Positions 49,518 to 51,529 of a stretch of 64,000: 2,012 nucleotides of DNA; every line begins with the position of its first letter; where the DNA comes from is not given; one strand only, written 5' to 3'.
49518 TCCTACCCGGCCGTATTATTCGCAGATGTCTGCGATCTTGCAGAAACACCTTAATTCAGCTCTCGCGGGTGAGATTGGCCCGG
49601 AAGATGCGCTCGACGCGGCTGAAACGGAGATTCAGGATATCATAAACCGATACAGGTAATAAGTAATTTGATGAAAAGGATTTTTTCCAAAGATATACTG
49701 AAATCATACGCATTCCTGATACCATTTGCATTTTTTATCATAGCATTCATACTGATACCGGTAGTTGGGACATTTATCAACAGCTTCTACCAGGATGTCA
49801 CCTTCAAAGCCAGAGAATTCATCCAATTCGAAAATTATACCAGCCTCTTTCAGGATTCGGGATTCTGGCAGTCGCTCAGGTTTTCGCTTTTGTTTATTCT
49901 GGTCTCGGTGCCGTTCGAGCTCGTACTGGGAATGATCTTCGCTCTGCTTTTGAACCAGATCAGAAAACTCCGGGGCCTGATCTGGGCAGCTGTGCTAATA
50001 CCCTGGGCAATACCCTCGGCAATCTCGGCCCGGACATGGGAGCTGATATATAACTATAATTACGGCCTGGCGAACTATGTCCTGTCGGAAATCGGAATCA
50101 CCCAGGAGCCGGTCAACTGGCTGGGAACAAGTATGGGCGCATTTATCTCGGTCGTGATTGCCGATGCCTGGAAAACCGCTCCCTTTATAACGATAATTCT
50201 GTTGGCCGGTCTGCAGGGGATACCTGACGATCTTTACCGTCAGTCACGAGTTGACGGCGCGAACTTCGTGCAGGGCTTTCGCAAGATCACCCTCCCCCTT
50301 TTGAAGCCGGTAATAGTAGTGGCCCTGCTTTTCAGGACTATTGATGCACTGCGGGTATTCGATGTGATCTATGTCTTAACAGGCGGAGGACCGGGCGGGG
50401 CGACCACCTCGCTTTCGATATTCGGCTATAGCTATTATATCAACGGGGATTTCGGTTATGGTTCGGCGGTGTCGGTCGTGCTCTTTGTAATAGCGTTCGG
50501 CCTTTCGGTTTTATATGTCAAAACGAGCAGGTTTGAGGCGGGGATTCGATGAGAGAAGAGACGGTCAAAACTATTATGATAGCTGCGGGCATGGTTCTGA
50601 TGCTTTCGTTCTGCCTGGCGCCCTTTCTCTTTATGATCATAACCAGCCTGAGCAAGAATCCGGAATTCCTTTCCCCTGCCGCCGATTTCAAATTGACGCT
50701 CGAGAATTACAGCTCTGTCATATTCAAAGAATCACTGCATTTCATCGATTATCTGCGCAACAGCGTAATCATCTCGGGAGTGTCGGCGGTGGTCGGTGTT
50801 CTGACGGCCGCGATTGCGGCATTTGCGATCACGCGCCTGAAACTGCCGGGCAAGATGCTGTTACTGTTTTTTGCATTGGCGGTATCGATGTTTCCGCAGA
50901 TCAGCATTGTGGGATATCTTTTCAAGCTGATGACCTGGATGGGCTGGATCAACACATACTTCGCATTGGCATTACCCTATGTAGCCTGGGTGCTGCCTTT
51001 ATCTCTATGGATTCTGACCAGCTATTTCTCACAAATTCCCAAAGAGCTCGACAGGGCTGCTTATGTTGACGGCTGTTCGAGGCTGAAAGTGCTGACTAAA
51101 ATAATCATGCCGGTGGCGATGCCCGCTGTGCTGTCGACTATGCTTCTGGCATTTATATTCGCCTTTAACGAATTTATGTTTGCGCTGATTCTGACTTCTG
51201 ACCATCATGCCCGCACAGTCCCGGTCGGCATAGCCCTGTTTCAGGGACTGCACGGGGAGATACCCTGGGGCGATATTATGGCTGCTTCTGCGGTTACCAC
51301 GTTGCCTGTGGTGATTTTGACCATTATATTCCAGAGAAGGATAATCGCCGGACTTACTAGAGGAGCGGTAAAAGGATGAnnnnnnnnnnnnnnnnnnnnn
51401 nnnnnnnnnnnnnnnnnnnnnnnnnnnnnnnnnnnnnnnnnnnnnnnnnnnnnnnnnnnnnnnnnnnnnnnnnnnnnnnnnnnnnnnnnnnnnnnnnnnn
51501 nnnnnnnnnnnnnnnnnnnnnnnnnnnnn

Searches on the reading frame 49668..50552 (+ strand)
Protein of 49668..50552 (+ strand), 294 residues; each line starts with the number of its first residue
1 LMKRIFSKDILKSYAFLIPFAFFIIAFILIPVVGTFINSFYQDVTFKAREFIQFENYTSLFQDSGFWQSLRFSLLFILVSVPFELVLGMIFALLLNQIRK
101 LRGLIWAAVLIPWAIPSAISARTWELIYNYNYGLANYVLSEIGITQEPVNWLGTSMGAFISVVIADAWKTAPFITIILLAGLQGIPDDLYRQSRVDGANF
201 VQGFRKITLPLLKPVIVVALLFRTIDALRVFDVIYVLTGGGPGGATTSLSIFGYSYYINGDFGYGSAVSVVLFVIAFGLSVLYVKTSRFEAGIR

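Call 38: search_protein_families(library=pfam, proteins=[window:49668-50552:+], max_evalue=1e-8)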
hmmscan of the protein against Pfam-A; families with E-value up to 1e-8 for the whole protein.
window:49668-50552:+ (294 aa): 1 family
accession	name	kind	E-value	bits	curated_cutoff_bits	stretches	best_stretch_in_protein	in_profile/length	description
PF00528.27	BPD_transp_1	-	7.4e-16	58.8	26.4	1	85-282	2-172/184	Binding-protein-dependent transport system inner membrane component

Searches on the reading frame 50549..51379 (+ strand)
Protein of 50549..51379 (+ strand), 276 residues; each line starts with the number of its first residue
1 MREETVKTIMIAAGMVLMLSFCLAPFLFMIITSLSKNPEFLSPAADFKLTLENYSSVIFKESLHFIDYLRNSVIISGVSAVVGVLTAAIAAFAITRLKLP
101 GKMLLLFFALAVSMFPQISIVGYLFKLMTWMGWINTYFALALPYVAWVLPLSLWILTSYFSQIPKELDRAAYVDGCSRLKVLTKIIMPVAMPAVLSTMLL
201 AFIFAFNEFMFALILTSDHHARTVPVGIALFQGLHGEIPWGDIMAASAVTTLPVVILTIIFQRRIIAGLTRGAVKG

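Call 38: search_protein_families(library=pfam, proteins=[window:50549-51379:+], max_evalue=1e-8)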
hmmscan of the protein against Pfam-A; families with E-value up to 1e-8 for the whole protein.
window:50549-51379:+ (276 aa): 1 family
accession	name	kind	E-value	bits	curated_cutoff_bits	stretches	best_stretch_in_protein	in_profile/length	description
PF00528.27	BPD_transp_1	-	8.4e-17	61.9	26.4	1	83-266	1-179/184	Binding-protein-dependent transport system inner membrane component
